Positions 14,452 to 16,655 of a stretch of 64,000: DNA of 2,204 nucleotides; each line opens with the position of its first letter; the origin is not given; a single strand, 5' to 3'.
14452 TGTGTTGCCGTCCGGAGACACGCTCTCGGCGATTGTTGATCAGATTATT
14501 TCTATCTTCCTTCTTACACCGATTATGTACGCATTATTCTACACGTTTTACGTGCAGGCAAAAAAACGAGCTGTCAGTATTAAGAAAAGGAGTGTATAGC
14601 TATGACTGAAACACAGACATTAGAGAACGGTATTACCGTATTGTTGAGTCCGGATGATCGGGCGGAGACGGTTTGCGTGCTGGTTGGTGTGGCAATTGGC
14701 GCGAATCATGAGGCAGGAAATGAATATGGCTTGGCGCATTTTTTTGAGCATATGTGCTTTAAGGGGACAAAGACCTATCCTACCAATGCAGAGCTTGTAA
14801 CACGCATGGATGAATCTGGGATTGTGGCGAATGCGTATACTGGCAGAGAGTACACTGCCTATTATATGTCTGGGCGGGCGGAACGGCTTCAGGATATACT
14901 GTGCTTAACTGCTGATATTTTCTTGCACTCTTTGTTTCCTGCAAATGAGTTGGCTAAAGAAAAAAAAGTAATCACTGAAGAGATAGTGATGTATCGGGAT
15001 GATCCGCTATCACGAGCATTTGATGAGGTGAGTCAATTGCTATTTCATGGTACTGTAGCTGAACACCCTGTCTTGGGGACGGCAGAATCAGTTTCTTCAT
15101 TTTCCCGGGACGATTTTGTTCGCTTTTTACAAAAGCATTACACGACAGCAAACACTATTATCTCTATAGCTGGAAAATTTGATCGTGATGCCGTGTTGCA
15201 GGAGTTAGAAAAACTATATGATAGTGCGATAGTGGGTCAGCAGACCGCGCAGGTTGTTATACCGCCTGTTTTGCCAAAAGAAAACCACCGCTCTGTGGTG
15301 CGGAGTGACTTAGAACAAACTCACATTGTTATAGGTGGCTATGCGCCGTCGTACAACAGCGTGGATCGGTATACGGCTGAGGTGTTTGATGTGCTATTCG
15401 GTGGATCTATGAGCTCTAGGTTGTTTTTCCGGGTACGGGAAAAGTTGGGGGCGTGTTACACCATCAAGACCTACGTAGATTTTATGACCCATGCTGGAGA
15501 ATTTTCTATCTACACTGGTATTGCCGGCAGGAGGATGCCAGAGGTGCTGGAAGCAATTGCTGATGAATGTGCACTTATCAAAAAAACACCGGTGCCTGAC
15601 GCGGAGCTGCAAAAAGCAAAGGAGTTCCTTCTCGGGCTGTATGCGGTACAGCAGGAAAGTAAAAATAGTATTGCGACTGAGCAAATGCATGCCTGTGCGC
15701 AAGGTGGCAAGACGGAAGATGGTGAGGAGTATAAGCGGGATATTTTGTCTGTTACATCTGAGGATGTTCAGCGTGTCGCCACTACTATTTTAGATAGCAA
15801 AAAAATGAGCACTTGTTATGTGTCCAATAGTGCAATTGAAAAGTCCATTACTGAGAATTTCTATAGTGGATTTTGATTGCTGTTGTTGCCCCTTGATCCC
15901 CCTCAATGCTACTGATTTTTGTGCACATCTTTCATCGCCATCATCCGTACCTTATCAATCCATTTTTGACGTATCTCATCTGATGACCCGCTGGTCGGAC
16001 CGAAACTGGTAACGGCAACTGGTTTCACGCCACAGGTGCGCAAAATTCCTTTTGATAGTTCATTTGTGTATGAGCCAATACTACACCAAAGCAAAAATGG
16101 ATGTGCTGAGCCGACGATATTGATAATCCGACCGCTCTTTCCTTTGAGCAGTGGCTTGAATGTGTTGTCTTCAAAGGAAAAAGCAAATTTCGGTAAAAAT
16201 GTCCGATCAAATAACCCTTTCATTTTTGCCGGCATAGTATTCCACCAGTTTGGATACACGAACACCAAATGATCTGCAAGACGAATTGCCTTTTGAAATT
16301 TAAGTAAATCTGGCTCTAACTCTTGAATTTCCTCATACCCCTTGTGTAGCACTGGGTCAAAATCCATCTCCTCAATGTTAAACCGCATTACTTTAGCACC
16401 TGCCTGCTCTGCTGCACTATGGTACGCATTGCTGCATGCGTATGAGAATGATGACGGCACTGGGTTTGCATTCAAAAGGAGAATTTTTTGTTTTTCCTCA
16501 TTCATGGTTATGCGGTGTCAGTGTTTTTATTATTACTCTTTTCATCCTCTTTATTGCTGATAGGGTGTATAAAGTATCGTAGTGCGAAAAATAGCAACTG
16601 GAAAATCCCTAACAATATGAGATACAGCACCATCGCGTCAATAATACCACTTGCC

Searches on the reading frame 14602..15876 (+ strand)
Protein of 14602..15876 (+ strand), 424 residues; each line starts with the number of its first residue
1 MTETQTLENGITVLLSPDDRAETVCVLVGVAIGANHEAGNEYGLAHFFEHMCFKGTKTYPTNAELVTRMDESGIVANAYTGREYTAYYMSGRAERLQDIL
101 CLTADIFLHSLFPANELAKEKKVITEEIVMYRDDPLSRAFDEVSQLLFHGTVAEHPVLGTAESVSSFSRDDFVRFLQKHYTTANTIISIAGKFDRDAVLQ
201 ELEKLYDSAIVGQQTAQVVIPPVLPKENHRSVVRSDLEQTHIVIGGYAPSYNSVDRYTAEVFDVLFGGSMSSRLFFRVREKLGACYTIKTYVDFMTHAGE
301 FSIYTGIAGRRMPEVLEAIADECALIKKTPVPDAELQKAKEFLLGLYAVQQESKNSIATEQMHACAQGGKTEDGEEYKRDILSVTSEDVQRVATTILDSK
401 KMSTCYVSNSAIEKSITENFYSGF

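Call 12: search_protein_families(library=pfam, proteins=[window:14602-15876:+], max_evalue=0.001)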
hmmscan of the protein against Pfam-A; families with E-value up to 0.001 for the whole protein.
window:14602-15876:+ (424 aa): 2 families
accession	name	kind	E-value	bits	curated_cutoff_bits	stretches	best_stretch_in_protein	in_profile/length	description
PF05193.26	Peptidase_M16_C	-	1.3e-29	103.8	23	1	166-341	1-179/181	Peptidase M16 inactive domain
PF00675.25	Peptidase_M16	-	6.4e-28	98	22.3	1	13-160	2-148/149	Insulinase (Peptidase family M16)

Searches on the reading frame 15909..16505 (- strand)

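Call 12: search_protein_families(library=pfam, proteins=[window:15909-16505:-], max_evalue=0.001)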
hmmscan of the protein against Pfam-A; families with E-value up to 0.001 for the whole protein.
window:15909-16505:- (198 aa): 2 families
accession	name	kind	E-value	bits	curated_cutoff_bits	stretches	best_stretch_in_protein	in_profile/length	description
PF02525.22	Flavodoxin_2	-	6.7e-30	104.7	27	1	7-182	2-190/198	Flavodoxin-like fold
PF03358.20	FMN_red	-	9e-16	58.2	24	1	7-133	2-117/152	NADPH-dependent FMN reductase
